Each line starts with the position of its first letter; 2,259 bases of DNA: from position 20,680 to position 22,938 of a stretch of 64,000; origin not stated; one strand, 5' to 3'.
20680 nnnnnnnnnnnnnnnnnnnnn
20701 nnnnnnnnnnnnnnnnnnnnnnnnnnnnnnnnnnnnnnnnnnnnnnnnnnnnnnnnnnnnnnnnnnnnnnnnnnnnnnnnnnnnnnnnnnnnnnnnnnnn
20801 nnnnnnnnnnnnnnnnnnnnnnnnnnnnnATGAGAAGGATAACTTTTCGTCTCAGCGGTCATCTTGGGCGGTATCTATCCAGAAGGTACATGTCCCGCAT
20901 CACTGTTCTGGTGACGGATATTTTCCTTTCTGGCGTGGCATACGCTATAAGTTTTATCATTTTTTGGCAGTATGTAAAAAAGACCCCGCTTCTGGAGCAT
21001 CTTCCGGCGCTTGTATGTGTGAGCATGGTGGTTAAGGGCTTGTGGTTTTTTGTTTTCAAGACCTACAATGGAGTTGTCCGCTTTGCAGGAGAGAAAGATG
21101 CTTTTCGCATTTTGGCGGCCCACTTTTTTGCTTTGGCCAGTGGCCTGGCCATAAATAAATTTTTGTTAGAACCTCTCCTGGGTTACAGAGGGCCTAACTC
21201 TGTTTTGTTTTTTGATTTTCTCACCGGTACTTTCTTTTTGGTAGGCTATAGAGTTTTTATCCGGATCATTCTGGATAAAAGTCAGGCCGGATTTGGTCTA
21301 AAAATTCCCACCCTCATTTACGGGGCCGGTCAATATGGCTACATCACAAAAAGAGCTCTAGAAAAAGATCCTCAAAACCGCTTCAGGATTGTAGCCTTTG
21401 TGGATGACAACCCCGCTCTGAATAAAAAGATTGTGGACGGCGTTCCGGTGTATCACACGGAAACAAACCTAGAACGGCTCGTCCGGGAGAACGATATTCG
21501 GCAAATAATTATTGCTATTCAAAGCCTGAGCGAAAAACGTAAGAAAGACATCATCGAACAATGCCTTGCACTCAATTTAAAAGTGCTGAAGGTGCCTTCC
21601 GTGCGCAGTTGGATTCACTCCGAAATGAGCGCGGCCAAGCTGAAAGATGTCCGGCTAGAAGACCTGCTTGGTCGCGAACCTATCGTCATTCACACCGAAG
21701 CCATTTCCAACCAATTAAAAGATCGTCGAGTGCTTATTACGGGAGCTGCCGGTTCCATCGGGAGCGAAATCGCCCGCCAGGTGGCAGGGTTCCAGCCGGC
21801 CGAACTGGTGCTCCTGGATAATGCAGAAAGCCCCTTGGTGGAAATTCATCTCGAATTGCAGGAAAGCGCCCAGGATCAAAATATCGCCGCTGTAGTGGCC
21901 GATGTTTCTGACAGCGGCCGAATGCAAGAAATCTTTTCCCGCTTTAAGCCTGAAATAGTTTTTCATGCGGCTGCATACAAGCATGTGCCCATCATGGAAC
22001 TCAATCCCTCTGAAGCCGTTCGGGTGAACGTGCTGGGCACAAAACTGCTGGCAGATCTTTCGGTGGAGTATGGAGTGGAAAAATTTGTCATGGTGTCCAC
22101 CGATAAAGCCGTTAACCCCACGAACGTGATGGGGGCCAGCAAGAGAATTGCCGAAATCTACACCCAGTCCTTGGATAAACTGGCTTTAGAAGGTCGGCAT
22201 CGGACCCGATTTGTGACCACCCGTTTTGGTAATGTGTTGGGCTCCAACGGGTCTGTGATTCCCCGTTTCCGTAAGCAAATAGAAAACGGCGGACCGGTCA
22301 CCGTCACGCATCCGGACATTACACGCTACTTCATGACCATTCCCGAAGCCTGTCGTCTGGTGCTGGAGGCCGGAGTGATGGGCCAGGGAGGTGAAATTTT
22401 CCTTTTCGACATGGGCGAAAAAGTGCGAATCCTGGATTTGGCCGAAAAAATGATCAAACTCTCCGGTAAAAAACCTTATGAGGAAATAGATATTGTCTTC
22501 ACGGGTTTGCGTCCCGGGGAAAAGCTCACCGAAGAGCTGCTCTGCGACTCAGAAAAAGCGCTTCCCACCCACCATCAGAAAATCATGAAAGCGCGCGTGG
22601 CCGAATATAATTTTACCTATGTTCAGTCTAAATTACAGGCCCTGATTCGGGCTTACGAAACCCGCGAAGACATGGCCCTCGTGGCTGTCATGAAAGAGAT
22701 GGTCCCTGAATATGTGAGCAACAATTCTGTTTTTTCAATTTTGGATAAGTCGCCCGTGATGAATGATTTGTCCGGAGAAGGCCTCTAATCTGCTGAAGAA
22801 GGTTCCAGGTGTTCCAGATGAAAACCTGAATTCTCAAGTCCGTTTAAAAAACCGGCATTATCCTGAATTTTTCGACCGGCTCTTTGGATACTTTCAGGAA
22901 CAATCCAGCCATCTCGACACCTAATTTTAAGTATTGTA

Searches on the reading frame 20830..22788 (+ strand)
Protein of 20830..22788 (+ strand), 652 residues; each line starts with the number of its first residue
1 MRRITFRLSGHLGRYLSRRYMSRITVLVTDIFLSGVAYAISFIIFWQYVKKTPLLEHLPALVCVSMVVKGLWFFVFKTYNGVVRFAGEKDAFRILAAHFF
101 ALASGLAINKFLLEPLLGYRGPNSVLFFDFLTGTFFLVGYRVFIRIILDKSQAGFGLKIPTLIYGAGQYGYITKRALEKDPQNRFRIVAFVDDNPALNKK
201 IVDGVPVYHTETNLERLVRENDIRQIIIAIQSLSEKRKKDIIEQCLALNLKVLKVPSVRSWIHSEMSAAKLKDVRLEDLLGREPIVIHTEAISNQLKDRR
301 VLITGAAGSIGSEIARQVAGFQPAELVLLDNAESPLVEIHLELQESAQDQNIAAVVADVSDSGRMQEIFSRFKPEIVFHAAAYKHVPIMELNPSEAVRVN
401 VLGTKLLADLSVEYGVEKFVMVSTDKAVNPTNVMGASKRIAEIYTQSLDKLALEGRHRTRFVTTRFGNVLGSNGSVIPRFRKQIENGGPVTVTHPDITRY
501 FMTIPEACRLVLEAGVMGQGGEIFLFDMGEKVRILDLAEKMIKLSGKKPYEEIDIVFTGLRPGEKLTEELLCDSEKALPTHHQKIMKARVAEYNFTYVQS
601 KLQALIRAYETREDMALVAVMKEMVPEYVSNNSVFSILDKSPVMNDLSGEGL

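Call 30: search_protein_families(library=pfam, proteins=[window:20830-22788:+], max_evalue=0.00001)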
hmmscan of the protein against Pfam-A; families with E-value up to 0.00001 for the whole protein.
window:20830-22788:+ (652 aa): 9 families
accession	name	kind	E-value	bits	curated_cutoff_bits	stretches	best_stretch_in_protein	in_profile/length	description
PF02719.21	Polysacc_synt_2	-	3.8e-118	394.4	20.2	1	301-588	1-291/293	Polysaccharide biosynthesis protein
PF01370.27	Epimerase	-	1.8e-21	77.1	20.9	1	301-512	1-222/240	NAD dependent epimerase/dehydratase family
PF04321.23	RmlD_sub_bind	-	9.4e-15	54.9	27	1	300-426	2-103/287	RmlD substrate binding domain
PF16363.11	GDP_Man_Dehyd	-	2.3e-14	54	27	1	302-425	1-130/332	GDP-mannose 4,6 dehydratase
PF13727.12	CoA_binding_3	-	4.9e-14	53.2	25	1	130-256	52-175/175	CoA-binding domain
PF01073.25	3Beta_HSD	-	8.1e-11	41.9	22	1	302-430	1-122/280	3-beta hydroxysteroid dehydrogenase/isomerase family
PF00106.31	adh_short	-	7.9e-07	29.2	26.6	1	300-373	2-72/195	short chain dehydrogenase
PF08659.16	KR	-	8.9e-07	29.4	22.6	1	301-423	3-135/180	KR domain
PF17836.7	PglD_N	-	4.6e-06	27.5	23.4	0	162-230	3-65/78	PglD N-terminal domain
